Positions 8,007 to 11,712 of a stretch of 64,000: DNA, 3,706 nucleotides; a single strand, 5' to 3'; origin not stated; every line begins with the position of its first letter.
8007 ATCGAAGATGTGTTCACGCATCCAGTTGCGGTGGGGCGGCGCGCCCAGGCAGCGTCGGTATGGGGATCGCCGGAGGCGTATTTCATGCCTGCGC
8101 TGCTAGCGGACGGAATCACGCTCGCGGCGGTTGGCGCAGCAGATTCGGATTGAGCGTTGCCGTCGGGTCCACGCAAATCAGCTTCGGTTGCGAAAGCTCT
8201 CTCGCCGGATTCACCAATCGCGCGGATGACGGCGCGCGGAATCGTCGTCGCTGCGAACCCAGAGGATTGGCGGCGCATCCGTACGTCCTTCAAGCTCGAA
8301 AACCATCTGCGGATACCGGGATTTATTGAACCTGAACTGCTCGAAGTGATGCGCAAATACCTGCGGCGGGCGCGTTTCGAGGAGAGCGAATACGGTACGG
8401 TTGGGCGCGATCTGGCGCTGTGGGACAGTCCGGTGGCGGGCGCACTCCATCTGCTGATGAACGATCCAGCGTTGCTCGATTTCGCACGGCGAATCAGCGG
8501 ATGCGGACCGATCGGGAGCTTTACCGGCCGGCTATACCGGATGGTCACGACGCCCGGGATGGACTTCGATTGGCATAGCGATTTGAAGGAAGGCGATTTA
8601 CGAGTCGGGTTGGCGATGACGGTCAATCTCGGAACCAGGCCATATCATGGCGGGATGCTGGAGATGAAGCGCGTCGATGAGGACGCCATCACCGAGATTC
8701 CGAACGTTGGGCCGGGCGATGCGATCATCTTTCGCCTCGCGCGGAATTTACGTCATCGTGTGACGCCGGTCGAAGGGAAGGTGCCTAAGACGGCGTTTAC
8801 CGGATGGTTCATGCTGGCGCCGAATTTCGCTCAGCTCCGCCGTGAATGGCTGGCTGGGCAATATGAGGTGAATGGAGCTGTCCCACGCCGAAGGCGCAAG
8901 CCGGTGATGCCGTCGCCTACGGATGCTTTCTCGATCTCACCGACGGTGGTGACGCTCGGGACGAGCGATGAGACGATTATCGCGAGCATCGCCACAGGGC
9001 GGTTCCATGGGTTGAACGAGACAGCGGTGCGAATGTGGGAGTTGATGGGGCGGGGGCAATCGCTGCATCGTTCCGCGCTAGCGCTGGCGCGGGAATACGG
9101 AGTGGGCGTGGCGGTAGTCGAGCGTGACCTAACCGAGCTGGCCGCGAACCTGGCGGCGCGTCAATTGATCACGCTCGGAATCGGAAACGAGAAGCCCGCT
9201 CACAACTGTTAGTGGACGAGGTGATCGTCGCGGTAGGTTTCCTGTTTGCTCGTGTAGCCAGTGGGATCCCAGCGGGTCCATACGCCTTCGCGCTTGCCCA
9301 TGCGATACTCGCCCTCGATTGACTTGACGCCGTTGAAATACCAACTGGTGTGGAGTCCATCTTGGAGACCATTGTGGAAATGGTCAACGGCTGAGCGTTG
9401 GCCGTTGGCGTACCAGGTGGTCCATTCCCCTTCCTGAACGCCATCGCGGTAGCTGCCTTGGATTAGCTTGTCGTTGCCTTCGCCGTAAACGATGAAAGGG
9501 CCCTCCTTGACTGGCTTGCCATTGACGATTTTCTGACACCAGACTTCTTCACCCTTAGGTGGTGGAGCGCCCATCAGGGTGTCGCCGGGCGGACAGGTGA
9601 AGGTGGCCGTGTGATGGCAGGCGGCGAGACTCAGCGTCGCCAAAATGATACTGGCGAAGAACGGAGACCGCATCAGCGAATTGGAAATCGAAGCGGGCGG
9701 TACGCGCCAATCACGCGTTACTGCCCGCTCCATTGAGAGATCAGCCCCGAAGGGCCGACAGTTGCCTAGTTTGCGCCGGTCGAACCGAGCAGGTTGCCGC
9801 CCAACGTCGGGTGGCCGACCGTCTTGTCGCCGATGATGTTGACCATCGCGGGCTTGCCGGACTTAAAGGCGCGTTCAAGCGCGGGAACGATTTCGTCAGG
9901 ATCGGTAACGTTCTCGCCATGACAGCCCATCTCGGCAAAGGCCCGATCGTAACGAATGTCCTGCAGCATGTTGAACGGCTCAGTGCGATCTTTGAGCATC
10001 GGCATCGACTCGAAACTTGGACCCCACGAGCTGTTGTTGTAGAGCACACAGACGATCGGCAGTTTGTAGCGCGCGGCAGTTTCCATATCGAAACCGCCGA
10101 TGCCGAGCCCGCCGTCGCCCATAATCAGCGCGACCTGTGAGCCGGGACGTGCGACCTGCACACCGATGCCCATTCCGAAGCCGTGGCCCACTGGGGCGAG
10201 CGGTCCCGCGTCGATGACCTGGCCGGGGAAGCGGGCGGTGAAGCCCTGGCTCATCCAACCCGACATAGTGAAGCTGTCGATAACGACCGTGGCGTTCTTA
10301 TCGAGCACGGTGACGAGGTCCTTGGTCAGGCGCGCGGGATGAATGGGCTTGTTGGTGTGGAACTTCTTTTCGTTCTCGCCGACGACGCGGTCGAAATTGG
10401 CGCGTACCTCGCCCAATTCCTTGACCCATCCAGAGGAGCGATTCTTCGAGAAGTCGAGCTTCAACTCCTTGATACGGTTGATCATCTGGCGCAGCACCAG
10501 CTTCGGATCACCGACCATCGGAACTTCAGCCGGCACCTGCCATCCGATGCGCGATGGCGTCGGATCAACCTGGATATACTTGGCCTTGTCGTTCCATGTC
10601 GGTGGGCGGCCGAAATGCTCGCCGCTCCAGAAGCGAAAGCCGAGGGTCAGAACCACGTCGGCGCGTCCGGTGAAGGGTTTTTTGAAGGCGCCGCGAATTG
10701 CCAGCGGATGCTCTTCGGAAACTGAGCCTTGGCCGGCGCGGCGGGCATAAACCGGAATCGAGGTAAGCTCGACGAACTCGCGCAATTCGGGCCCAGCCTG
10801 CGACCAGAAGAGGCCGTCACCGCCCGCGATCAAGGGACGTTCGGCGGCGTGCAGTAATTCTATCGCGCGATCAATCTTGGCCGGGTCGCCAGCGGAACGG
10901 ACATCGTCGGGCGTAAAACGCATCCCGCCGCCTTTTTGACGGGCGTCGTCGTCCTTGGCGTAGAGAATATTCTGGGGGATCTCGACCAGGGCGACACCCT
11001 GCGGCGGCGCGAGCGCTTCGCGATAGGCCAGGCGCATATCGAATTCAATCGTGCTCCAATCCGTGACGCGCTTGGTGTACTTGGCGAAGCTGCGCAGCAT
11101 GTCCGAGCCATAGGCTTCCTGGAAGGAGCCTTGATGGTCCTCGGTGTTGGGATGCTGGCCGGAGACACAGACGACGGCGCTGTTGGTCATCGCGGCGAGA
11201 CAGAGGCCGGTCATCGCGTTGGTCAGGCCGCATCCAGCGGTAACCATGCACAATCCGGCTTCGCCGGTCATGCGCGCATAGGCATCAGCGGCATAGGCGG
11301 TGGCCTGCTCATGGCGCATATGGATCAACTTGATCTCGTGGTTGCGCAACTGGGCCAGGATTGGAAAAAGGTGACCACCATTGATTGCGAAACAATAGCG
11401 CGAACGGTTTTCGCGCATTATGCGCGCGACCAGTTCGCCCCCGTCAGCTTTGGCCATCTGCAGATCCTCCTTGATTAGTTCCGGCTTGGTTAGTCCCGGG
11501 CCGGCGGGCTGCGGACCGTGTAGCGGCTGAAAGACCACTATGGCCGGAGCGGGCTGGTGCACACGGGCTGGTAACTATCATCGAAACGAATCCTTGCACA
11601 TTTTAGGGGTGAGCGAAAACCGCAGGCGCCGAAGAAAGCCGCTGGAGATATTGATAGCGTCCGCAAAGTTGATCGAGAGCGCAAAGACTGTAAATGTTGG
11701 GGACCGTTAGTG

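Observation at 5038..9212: TldD/PmbA protease pair translationally coupled to a 2OG-Fe(II) oxygenase-PqqD (RRE) fusion: candidate peptide-modification locus with no visible precursor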

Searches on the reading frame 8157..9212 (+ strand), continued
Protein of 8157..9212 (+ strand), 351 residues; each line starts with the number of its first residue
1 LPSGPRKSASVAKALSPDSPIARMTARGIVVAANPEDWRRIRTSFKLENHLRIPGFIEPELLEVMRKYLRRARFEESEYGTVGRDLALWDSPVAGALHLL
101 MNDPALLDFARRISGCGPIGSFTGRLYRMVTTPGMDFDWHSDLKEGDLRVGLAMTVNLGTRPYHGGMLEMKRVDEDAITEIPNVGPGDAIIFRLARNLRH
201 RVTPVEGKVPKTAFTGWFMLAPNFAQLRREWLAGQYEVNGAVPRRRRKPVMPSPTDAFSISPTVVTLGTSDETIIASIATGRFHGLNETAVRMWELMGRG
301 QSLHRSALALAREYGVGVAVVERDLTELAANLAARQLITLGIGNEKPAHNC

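Call 74: search_protein_families(library=ncbifam, proteins=[L024:9986-10711:+, L024:10937-12991:+, L024:9444-9995:+, L024:13266-14123:+, L030:10678-11808:+, L017:14047-15243:+], max_evalue=0.01)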
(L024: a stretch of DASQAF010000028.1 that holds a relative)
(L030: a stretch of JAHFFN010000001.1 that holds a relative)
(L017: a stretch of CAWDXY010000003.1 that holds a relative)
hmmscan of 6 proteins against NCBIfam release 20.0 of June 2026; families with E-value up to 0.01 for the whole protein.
L024:9986-10711:+ (241 aa): 0 families

L024:10937-12991:+ (684 aa): 7 families
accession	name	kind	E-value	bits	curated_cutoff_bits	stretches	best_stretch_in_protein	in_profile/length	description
TIGR01536.1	asn_synth_AEB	equivalog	1.1e-53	183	267.1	1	109-603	70-508/517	asparagine synthase (glutamine-hydrolyzing)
NF033535.1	lass_lactam_cya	exception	4.8e-45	154.3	525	1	100-428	60-389/668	lasso peptide isopeptide bond-forming cyclase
TIGR03108.1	eps_aminotran_1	hypoth_equivalog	1.2e-38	133.3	816.9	1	97-359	57-321/628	XrtA/PEP-CTERM system amidotransferase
TIGR03104.1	trio_amidotrans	equivalog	1.3e-36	126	570.1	1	98-413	58-375/589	N-acetylglutaminylglutamine amidotransferase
NF006949.0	PRK09431.1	equivalog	1.4e-26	93.2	499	2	90-204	50-166/554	asparagine synthase B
NF033561.1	macrolact_Ik_Al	subfamily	1.4e-20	73.5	300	2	150-318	72-237/561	albusnodin/ikarugamycin family macrolactam cyclase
TIGR01135.1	glmS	equivalog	0.00034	19.2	418.05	1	102-221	86-215/607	glutamine--fructose-6-phosphate transaminase (isomerizing)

L024:9444-9995:+ (183 aa): 1 family
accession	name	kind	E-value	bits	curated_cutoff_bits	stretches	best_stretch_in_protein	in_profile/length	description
NF033537.1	lasso_biosyn_B2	equivalog_domain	3.5e-19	69.5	33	1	16-157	2-128/132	lasso peptide biosynthesis B2 protein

L024:13266-14123:+ (285 aa): 3 families
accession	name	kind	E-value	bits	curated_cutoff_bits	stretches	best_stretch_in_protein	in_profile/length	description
TIGR04355.1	HprK_rel_B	hypoth_equivalog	2.3e-05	23.7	200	1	93-152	142-201/351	HprK-related kinase B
TIGR04352.1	HprK_rel_A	equivalog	0.00077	18.6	200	1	91-146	92-147/280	HprK-related kinase A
TIGR00679.1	hpr-ser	equivalog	0.0048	16.2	240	1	111-143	147-179/300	HPr(Ser) kinase/phosphatase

L030:10678-11808:+ (376 aa): 1 family
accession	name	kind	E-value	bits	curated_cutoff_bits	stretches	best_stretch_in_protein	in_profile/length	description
NF033536.1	lasso_PqqD_Bac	exception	0.00095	19.3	80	1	318-370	33-85/88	lasso peptide biosynthesis PqqD family chaperone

L017:14047-15243:+ (398 aa): 0 families

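Call 77: search_protein_families(library=pfam, proteins=[L030:9986-10855:+, L030:10678-11808:+, L030:11805-13673:+, L030:15328-16230:+, L030:3337-3630:+, L030:3627-4880:+, L030:4877-5323:+, L030:5320-6033:+, L030:6030-7277:+, L030:13622-15145:+], max_evalue=0.001)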
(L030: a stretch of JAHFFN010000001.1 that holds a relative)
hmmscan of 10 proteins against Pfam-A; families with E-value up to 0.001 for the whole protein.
L030:9986-10855:+ (289 aa): 3 families
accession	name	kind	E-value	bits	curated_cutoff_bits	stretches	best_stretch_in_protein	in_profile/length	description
PF05402.18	PqqD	-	9.3e-08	32.7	23.4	1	222-286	3-67/67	Coenzyme PQQ synthesis protein D (PqqD)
PF13640.12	2OG-FeII_Oxy_3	-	1.3e-07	32.9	27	1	97-180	6-97/98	2OG-Fe(II) oxygenase superfamily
PF13661.12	2OG-FeII_Oxy_4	-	7.2e-05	23.7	27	1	99-180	10-97/98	2OG-Fe(II) oxygenase superfamily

L030:10678-11808:+ (376 aa): 2 families
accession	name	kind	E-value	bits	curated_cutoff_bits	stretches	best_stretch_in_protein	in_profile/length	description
PF05402.18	PqqD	-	5.1e-09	36.8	23.4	1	308-371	4-67/67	Coenzyme PQQ synthesis protein D (PqqD)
PF13640.12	2OG-FeII_Oxy_3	-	5.1e-05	24.6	27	1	170-256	7-97/98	2OG-Fe(II) oxygenase superfamily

L030:11805-13673:+ (622 aa): 3 families
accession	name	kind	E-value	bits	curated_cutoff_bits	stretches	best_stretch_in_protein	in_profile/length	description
PF00733.27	Asn_synthase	-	1e-48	167.3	21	1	242-617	2-354/354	Asparagine synthase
PF13537.11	GATase_7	-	2.7e-28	98.9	25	1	63-167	15-122/123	Glutamine amidotransferase domain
PF13522.11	GATase_6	-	1.6e-20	73.9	27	1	34-162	2-130/130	Glutamine amidotransferase domain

L030:15328-16230:+ (300 aa): 0 families

L030:3337-3630:+ (97 aa): 1 family
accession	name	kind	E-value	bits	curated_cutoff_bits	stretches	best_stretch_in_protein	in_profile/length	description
PF05402.18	PqqD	-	4e-18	66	23.4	1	26-93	1-67/67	Coenzyme PQQ synthesis protein D (PqqD)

L030:3627-4880:+ (417 aa): 2 families
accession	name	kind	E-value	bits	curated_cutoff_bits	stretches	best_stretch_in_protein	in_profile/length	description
PF13231.12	PMT_2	-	4.5e-09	37.2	26.1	1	63-210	4-154/160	Dolichyl-phosphate-mannose-protein mannosyltransferase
PF09852.15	DUF2079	-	2.8e-06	27.1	28.2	1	81-205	64-188/459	Predicted membrane protein (DUF2079)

L030:4877-5323:+ (148 aa): 1 family
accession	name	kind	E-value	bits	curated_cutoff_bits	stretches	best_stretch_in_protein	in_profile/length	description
PF13471.12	Transglut_core3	-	7.6e-20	71.4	26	1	65-143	39-116/117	Transglutaminase-like superfamily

L030:5320-6033:+ (237 aa): 3 families
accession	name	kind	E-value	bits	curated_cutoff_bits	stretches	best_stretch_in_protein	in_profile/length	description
PF00535.33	Glycos_transf_2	-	1.7e-26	93.6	23.3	1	7-170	2-166/168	Glycosyl transferase family 2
PF13641.12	Glyco_tranf_2_3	-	8.5e-06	26.4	27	1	6-115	4-116/230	Glycosyltransferase like family 2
PF10111.15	Glyco_tranf_2_2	-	0.00019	21.4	27.3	1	7-109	2-105/276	Glycosyltransferase like family 2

L030:6030-7277:+ (415 aa): 3 families
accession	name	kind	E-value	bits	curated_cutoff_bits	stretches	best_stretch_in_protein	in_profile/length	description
PF13472.12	Lipase_GDSL_2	-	5.6e-12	47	32.9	1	86-184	1-95/178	GDSL-like Lipase/Acylhydrolase family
PF16822.11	ALGX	-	2.6e-08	34.3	26.5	1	281-408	16-133/268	SGNH hydrolase-like domain, acetyltransferase AlgX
PF00657.28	Lipase_GDSL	-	1.1e-05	26.1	23.6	1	84-161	1-92/208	GDSL-like Lipase/Acylhydrolase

L030:13622-15145:+ (507 aa): 1 family
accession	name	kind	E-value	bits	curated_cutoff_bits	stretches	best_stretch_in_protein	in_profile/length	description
PF13231.12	PMT_2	-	2.3e-15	57.6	26.1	1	64-218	2-156/160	Dolichyl-phosphate-mannose-protein mannosyltransferase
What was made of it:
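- An Omnitrophota locus (L030) has two tandem fusions of the same architecture immediately before the lasso cyclase (call 77). Relatives with the same architecture are inside lasso BGCs (call 77).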

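Call 84: search_protein_representatives(alignment_id=A1)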
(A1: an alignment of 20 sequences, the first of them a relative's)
Query: 20 sequences, 331 profile positions. Proteins with E-value up to 0.001 (for the whole library): 9838; up to 1e-10: 1153; up to 1e-30: 529. The best 150 are listed.
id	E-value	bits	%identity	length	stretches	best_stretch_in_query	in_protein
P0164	2.3e-148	509.9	-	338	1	7-329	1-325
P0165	6.2e-145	498.6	-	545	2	9-328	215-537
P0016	1.8e-144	497.1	-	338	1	11-329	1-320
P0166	3.2e-109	381.2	-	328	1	9-329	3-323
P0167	3.5e-106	371.3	-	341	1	10-329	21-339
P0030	2.7e-99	348.6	-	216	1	57-271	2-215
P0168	5.0e-89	314.9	-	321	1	4-327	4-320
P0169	1.4e-88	313.4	-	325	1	5-325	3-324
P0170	1.1e-87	310.5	-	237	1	7-230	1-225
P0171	1.1e-86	307.1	-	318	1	18-321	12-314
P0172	1.5e-86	306.7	-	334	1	9-324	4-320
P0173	1.6e-86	306.6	-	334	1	9-327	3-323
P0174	1.1e-84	300.6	-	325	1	9-326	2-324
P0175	1.0e-83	297.4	-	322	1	8-323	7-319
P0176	6.1e-83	294.9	-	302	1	28-325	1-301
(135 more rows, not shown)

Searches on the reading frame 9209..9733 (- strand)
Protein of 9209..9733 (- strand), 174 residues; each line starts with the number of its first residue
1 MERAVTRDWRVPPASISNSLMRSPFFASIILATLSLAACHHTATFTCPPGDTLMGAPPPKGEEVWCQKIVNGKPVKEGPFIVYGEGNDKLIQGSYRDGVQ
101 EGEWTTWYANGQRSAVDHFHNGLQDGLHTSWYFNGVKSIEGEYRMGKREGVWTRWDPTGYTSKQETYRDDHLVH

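Call 9: search_protein_families(library=pfam, proteins=[window:9209-9733:-], max_evalue=0.1)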
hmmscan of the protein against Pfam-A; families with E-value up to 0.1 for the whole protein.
window:9209-9733:- (174 aa): 1 family
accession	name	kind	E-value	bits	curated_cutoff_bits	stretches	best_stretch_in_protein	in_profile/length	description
PF07661.19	MORN_2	-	5.8e-08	32.5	29.6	0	100-119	1-20/22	MORN repeat variant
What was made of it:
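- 9209..9733 (-): MORN-repeat lipoprotein, convergent with the fusion with a 4-nt overlap of stops. It is a backbone gene and marks the far side of the variable junction. Pfam MORN_2 E 5.8e-8 (call 9).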

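Call 10: search_protein_families(library=ncbifam, proteins=[window:9209-9733:-], max_evalue=0.1)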
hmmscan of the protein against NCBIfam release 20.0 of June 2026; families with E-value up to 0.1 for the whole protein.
window:9209-9733:- (174 aa): 1 family
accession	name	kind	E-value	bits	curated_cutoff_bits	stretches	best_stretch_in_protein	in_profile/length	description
NF033566.1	adhes_LIC20035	equivalog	2e-08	33.5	250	1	75-169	163-262/434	LIC20035 family adhesin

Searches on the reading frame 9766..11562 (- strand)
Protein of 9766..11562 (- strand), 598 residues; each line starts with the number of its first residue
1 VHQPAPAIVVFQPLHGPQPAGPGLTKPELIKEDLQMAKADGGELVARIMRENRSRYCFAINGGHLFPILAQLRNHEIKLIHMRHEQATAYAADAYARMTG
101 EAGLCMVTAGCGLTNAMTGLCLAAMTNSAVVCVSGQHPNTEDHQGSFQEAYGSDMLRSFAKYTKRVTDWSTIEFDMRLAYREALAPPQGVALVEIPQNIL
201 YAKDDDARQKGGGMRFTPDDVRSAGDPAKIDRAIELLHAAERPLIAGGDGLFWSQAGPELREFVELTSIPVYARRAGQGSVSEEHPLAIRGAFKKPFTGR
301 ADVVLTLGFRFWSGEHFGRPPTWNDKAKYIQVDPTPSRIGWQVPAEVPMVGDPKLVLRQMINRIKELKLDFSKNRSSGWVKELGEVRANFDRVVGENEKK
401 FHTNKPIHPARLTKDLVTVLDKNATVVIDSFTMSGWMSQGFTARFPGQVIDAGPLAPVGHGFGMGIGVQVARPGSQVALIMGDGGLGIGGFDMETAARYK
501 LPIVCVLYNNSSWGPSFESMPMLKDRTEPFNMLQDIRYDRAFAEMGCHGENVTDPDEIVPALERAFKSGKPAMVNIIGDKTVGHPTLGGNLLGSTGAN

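Call 9: search_protein_families(library=pfam, proteins=[window:9766-11562:-], max_evalue=0.1)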
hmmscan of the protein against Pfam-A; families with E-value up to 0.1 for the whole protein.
window:9766-11562:- (598 aa): 4 families
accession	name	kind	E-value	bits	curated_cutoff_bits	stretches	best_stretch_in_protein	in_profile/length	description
PF02776.23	TPP_enzyme_N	-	5.2e-32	110.5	26.8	1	40-149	2-113/119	Thiamine pyrophosphate enzyme, N-terminal TPP binding domain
PF00205.28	TPP_enzyme_M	-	1.1e-26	93.7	30.4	1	230-359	1-136/137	Thiamine pyrophosphate enzyme, central domain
PF02775.26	TPP_enzyme_C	-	5.6e-26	91.6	21.9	1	433-576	5-151/151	Thiamine pyrophosphate enzyme, C-terminal TPP binding domain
PF14720.11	NiFe_hyd_SSU_C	-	0.042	14.7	27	0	79-138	4-63/80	NiFe/NiFeSe hydrogenase small subunit C-terminal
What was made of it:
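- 9766..11562 (-): Thiamine-diphosphate enzyme (acetolactate-synthase / oxalyl-CoA-decarboxylase / 2-hydroxyacyl-CoA-lyase-like). It is a backbone gene. Pfam TPP_enzyme_N/M/C (call 9).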

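Call 10: search_protein_families(library=ncbifam, proteins=[window:9766-11562:-], max_evalue=0.1)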
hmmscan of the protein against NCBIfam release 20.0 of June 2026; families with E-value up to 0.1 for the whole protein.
window:9766-11562:- (598 aa): 55 families (the best 25 are shown)
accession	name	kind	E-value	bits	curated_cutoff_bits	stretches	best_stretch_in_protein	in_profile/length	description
NF004516.0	PRK05858.1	equivalog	5.6e-104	348.6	587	1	37-585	9-542/548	acetolactate synthase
NF004919.0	PRK06276.1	equivalog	1.4e-82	277.9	866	1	41-581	3-541/582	acetolactate synthase large subunit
TIGR00118.1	acolac_lg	equivalog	9.7e-78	262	538.35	1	41-580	3-536/557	biosynthetic-type acetolactate synthase large subunit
NF004807.0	PRK06154.1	equivalog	4.2e-71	240.3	607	1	36-580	17-556/565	thiamine pyrophosphate-requiring protein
NF006187.0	PRK08322.1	equivalog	3.2e-69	233.8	509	1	42-577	5-527/548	acetolactate synthase large subunit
NF006122.0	PRK08266.1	subfamily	2.5e-68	230.9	571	1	37-576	2-522/543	hypothetical protein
NF004710.0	PRK06048.1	equivalog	1.3e-65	222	976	1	37-579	6-538/561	acetolactate synthase large subunit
NF006721.0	PRK09259.1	equivalog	3e-65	220.9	557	1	35-584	11-556/574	oxalyl-CoA decarboxylase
NF006378.0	PRK08617.1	equivalog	2.5e-62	211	510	1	37-576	6-536/556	acetolactate synthase AlsS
NF058623.1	HdaclCoAlyACT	equivalog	4.7e-62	210.4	600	1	33-578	4-540/575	2-hydroxyacyl-CoA lyase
NF005039.0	PRK06456.1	equivalog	6.7e-62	209.8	868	1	68-587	35-554/572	acetolactate synthase large subunit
NF006377.0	PRK08611.1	equivalog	4.4e-60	203.8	742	1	36-580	1-531/576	pyruvate oxidase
NF006581.0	PRK09107.1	equivalog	4.5e-60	203.6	974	1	36-575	8-550/595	acetolactate synthase 3 large subunit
NF005058.0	PRK06466.1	equivalog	5.1e-60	203.5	951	1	38-567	3-535/574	acetolactate synthase 3 large subunit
NF005409.0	PRK06965.1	equivalog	1.5e-59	202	1035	1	35-514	17-495/587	acetolactate synthase 3 catalytic subunit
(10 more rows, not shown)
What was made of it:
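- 9766..11562 (-): All NCBIfam hits are below cut-offs (call 10).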
